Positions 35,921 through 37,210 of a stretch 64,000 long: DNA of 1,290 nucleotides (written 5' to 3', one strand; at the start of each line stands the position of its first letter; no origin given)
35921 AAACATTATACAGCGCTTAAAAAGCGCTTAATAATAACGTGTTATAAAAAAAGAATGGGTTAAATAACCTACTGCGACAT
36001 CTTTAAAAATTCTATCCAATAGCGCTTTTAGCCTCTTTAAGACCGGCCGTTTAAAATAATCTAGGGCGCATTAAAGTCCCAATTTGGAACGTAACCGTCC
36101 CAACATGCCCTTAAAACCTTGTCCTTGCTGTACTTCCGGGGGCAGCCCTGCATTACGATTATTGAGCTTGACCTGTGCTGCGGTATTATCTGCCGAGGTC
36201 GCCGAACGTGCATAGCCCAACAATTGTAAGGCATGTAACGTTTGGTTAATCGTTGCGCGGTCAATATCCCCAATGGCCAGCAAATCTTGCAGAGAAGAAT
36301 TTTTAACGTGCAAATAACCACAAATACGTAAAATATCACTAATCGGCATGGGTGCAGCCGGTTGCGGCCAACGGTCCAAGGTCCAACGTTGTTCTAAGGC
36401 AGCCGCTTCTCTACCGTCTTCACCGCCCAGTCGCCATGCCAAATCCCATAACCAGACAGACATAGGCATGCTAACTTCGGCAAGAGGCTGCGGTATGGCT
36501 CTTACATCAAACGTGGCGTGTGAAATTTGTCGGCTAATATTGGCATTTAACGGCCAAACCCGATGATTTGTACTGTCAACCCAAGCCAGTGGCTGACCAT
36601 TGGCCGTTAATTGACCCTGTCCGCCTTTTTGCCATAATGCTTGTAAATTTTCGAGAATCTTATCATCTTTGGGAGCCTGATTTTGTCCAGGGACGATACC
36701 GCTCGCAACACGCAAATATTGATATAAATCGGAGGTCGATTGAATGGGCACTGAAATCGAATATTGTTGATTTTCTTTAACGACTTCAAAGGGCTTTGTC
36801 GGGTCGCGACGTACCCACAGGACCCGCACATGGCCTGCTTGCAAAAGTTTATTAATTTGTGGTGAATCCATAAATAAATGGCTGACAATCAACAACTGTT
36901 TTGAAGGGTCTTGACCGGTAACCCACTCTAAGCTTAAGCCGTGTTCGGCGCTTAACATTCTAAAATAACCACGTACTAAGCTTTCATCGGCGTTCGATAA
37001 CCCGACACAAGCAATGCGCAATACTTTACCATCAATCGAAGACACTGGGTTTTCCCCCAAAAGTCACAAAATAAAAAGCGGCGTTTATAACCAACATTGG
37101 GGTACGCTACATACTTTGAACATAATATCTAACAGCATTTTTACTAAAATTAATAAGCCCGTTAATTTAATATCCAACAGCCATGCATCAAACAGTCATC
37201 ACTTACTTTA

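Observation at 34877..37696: Kinase-less, conservon-like small-GTPase module: Roadblock, ~325-aa orphan, COG2229/MglA-type GTPase, Roadblock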

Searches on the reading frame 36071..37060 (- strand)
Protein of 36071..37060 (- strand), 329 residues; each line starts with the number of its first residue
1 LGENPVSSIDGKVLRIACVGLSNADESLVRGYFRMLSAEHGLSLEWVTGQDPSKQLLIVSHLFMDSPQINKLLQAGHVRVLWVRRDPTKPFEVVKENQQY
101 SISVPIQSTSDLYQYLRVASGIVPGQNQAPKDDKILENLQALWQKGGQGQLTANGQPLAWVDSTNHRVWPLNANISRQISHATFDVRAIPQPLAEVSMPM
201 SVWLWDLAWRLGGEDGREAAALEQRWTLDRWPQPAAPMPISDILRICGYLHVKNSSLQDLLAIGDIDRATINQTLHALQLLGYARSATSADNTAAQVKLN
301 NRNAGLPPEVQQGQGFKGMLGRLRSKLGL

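Call 3: search_protein_families(library=pfam, proteins=[window:36071-37060:-], max_evalue=1)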
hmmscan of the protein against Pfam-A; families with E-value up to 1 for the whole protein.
window:36071-37060:- (329 aa): 1 family
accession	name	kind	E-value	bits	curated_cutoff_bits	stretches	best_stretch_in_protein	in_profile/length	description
PF12802.13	MarR_2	-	0.095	13.3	27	1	255-289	21-55/61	MarR family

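Call 4: search_protein_families(library=ncbifam, proteins=[window:36071-37060:-], max_evalue=1)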
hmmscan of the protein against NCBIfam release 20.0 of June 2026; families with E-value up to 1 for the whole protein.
window:36071-37060:- (329 aa): 0 families

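Call 5: find_homologous_proteins(query=window:36071-37060:-)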
Query window:36071-37060:- (329 aa): 1 proteins with E <= 0.001 among 2663 candidates.
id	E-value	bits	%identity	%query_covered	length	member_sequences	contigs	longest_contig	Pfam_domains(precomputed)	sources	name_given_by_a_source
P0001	9.6e-215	730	100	98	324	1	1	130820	-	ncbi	-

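Call 8: find_encoding_contigs(protein=P0001, flank=10000, max_places=6)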
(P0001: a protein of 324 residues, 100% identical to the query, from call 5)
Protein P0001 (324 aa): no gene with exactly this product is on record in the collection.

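Call 14: search_protein_representatives(protein=window:36071-37060:-)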
Query: 329 residues. Proteins with E-value up to 0.001 (for the whole library): 90; up to 1e-10: 13; up to 1e-30: 2. The best 90 are listed.
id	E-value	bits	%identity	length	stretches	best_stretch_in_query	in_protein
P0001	3.0e-215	729.9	100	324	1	7-329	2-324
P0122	1.9e-37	145.6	35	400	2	13-128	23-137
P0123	1.9e-27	112.7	26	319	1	13-329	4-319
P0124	6.5e-18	81.4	40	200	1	147-329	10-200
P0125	6.9e-15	71.4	29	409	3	12-97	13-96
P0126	3.1e-13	66.0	30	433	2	4-166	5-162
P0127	6.0e-13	65.1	28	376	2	148-329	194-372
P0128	9.6e-13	64.4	32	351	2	13-85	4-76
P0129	1.2e-11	60.8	29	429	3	12-94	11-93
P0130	1.3e-11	60.7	29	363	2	13-87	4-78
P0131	1.4e-11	60.5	29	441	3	12-125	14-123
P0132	3.6e-11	59.2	29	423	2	12-87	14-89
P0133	9.3e-11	57.9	26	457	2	12-148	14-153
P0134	1.9e-10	56.8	31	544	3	11-89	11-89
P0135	2.8e-10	56.3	27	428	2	13-116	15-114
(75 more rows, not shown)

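Call 20: search_protein_families(library=pfam, alignment_id=A1, max_evalue=0.1)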
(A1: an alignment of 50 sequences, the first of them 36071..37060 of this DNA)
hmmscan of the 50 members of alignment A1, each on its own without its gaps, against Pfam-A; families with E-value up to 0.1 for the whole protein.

A. member 1, window:36071-37060:- (329 aa): 1 family
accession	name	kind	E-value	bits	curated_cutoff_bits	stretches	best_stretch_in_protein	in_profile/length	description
PF12802.13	MarR_2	-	0.095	13.3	27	0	255-289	21-55/61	MarR family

B. families by the number of members that match (of 50 scanned): 40 families (the first 25 are shown)
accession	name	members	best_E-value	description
PF17782.7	DprA_WH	5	0.0028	DprA winged helix domain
PF08279.18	HTH_11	3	0.00057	HTH domain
PF01022.26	HTH_5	3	0.004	Bacterial regulatory protein, arsR family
PF13412.12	HTH_24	3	0.0085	Winged helix-turn-helix DNA-binding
PF09339.16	HTH_IclR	2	0.0049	IclR helix-turn-helix domain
PF10826.14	DUF2551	2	0.011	Protein of unknown function (DUF2551)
PF12802.13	MarR_2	2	0.012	MarR family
PF08221.17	HTH_9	2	0.029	RNA polymerase III subunit RPC82 helix-turn-helix domain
PF04545.22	Sigma70_r4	2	0.05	Sigma-70, region 4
PF01399.33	PCI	2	0.071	PCI domain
PF02796.21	HTH_7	1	0.00015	Helix-turn-helix domain of resolvase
PF01978.25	TrmB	1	0.0018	Sugar-specific transcriptional regulator TrmB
PF09374.15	PG_binding_3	1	0.0018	Predicted Peptidoglycan domain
PF17970.7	bMG1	1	0.0099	Bacterial Alpha-2-macroglobulin MG1 domain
PF21972.1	Arc1p_N_like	1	0.01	Nuclear-export cofactor Arc1p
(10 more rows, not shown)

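Call 46: predict_structure(alignment_id=A1)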
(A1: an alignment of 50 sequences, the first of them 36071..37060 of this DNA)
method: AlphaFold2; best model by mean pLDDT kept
length: 329 residues; sequences in the alignment: 50
mean_pLDDT: 84.3   pTM: 0.61
mean pLDDT of the five models: 84.3, 84.1, 83.9, 83.6, 81.6
residues with pLDDT >= 90: 183; 70-90: 90; 50-70: 39; < 50: 17
segments of 3 or more residues with pLDDT < 50: 1-4, 125-130, 307-313
pLDDT, mean of each block of 10 residues (from residue 1): 51 92 97 91 94 96 96 92 94 88 90 87 55 68 84 93 94 82 91 87 93 76 90 95 96 94 93 93 85 66 53 55 70
secondary structure, 60 per line:
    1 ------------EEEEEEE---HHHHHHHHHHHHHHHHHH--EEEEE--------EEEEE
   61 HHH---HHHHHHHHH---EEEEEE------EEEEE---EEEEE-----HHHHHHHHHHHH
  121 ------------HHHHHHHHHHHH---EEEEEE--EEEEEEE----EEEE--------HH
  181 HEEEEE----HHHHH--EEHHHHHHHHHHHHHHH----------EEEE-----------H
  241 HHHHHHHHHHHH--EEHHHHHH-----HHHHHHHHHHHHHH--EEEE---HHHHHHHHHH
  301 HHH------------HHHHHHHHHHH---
elements in order: E13-19 H23-40 E43-47 E56-60 H67-75 E79-84 E91-95 E99-103 H109-120 H133-144 E148-153 E156-162 E167-170 E182-186 H191-195 H200-214 E225-228 H240-252 H257-262 H268-281 E284-287 H291-303 H316-326

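Call 52: fold_search(model_id=the predicted structure, library=pdb)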
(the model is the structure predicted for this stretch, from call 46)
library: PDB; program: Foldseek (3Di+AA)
matches with E <= 10: 1502; with E <= 0.001: 0
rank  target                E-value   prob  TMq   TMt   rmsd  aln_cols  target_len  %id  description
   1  5fkz                  1.4e-03  1.00  0.23  0.12   8.8       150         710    9  Structure of E.coli Constitutive lysine decarboxylase (released 2016-09-21)
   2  7k15                  2.5e-03  1.00  0.25  0.19  12.4       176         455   11  Crystal structure of the Human Leukotriene B4 Receptor 1 in Complex with Selective Antagonist MK-D-046 (released 2021-02-17)
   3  6y3x_A                3.8e-03  1.00  0.25  0.13   6.9       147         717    7  Crystal structure of the Francisella novicida lysine decarboxylase LdcF (released 2021-01-27)
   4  3c3j_B                5.4e-03  0.90  0.19  0.17   9.5       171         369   11  Crystal structure of tagatose-6-phosphate ketose/aldose isomerase from Escherichia coli (released 2008-02-19)
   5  1fx1                  1.2e-02  0.99  0.24  0.45   5.1       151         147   11  A CRYSTALLOGRAPHIC STRUCTURAL STUDY OF THE OXIDATION STATES OF DESULFOVIBRIO VULGARIS FLAVODOXIN (released 1985-01-02)
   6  4ycs_A                1.2e-02  0.85  0.19  0.37   6.5       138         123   13  Crystal structure of putative lipoprotein from Peptoclostridium difficile 630 (fragment) (released 2015-03-18)
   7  3c3j_C                1.3e-02  0.90  0.20  0.19   9.8       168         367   12  Crystal structure of tagatose-6-phosphate ketose/aldose isomerase from Escherichia coli (released 2008-02-19)
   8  4ycs_C                1.5e-02  0.97  0.22  0.47   5.8       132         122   13  Crystal structure of putative lipoprotein from Peptoclostridium difficile 630 (fragment) (released 2015-03-18)
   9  9ghc_W                1.5e-02  0.44  0.18  0.10  17.1       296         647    8  Pre-release fusidic acid-locked Escherichia coli 70S ribosome with Staphylococus aureus EF-G and FusB (FusB-EF-G-70S) (released 2025-03-26)
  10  4upb_A                1.6e-02  0.97  0.23  0.12   7.6       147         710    7  Electron cryo-microscopy of the complex formed between the hexameric ATPase RavA and the decameric inducible decarboxy (released 2014-08-20)
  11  5tgz                  1.6e-02  0.97  0.24  0.19   6.0       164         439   14  Crystal Structure of the Human Cannabinoid Receptor CB1 (released 2016-11-02)
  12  3c3j_A                1.7e-02  0.84  0.20  0.18   9.3       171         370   12  Crystal structure of tagatose-6-phosphate ketose/aldose isomerase from Escherichia coli (released 2008-02-19)
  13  1f4p                  1.8e-02  0.98  0.24  0.45   5.3       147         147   10  Y98W FLAVODOXIN MUTANT 1.5A (D. VULGARIS) (released 2001-04-04)
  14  4n82_B                2.0e-02  0.89  0.20  0.37   9.3       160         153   12  X-ray crystal structure of Streptococcus sanguinis NrdIox (released 2014-01-08)
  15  2vf4                  2.1e-02  0.77  0.21  0.19  11.9       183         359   12  E. coli glucosamine-6-P synthase (released 2008-03-04)
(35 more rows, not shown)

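Call 53: search_solved_structures(query=A1, max_evalue=10, show_alignments=2)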
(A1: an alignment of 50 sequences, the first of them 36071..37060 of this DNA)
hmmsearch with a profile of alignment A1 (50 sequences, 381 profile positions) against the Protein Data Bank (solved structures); distinct sequences matched with E-value up to 10: 24.
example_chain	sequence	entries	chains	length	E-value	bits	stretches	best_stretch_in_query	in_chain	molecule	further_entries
5y6i_A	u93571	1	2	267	0.004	19.5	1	280-328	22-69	Transcriptional regulator KdgR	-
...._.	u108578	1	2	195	0.038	16.3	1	285-356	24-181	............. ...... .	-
4lb5_A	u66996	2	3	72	0.087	15.1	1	279-331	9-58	Protein kinase containing Z-DNA binding domains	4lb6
5j6x_A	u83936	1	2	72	0.1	14.8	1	281-331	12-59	Z-DNA binding protein kinase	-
5jqc_A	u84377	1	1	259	0.13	14.5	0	155-203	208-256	Lmo1076 protein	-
6xjf_A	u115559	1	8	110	0.14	14.4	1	284-324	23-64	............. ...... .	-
8eju_A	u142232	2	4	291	0.15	14.4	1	291-327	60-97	Transcription regulatory protein (Pca regulon)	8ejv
7wdq_A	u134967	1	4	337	0.32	13.3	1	286-325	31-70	SAM-dependent MTHB methyltransferase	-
7wdw_A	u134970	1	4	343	0.33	13.2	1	286-325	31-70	DSYB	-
3qph_A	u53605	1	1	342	0.35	13.1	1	281-325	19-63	TrmB, a global transcription regulator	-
5mps_a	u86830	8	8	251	0.43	12.8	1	135-205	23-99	Pre-mRNA-splicing factor 18 | Pre-mRNA-splicing factor Prp18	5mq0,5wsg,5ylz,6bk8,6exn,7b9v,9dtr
1qgp_A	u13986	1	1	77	0.45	12.7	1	279-327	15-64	PROTEIN (DOUBLE STRANDED RNA ADENOSINE DEAMINASE)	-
1qbj_A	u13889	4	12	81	0.48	12.7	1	280-327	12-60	PROTEIN (DOUBLE-STRANDED RNA SPECIFIC ADENOSINE DEAMINASE (ADAR1)) | Double-stranded RNA-specific adenosine deaminase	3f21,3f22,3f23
5zu1_A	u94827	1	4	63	0.53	12.5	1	291-327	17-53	Double-stranded RNA-specific adenosine deaminase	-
2acj_A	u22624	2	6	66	0.6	12.3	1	291-327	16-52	Double-stranded RNA-specific adenosine deaminase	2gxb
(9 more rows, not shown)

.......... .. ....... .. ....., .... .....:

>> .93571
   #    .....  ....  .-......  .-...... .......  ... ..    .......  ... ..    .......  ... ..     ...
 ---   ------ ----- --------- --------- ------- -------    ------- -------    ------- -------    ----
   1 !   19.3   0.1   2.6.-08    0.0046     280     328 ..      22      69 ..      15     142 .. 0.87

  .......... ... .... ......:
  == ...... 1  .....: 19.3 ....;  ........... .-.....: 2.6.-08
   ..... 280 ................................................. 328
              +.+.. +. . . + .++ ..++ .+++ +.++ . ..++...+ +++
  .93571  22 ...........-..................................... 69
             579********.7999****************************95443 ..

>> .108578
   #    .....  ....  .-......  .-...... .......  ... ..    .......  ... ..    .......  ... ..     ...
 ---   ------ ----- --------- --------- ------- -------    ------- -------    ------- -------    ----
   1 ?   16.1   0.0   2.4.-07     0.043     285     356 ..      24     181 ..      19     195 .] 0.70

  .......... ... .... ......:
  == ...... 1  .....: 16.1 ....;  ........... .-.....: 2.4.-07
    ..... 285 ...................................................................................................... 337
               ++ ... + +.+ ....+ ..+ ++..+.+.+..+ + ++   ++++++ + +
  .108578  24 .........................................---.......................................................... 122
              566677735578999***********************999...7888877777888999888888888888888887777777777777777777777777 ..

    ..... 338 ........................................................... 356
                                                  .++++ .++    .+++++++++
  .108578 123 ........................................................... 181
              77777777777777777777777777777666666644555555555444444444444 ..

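Call 76: search_protein_families(library=padloc, proteins=[window:36071-37060:-], max_evalue=0.1)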
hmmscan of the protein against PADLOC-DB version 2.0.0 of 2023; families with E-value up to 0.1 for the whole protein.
window:36071-37060:- (329 aa): 0 families

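Call 95: list_cluster_members(proteins=[P0001, P0002, P0211, P0122, P0123, P0003, P0004])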
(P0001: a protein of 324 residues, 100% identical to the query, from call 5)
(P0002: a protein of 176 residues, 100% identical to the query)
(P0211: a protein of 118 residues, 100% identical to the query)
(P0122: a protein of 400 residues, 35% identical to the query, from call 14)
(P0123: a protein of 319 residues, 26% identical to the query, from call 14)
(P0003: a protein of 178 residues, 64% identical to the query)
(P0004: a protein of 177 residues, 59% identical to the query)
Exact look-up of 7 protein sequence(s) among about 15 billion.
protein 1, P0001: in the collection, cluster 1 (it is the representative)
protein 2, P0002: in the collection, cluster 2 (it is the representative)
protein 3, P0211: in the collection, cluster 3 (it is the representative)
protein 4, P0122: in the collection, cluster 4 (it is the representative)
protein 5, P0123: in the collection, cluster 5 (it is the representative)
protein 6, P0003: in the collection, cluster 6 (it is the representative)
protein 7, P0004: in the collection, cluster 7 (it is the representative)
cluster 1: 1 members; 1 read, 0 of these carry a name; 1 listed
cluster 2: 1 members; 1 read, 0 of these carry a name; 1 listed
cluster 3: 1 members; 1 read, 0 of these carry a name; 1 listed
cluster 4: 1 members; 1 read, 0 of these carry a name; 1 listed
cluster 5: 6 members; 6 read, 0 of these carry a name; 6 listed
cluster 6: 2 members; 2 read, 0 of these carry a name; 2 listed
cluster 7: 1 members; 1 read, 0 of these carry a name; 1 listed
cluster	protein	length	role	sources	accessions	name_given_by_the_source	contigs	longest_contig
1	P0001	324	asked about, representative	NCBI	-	-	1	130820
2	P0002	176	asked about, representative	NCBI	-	-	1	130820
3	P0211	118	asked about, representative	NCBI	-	-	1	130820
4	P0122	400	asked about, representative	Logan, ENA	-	-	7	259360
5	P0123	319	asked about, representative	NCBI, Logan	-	-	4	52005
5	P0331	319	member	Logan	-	-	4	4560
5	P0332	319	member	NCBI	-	-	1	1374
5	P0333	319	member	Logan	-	-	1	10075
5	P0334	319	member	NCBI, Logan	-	-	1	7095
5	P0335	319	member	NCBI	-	-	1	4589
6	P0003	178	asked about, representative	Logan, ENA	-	-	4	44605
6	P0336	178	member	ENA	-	-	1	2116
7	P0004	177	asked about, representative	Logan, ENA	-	-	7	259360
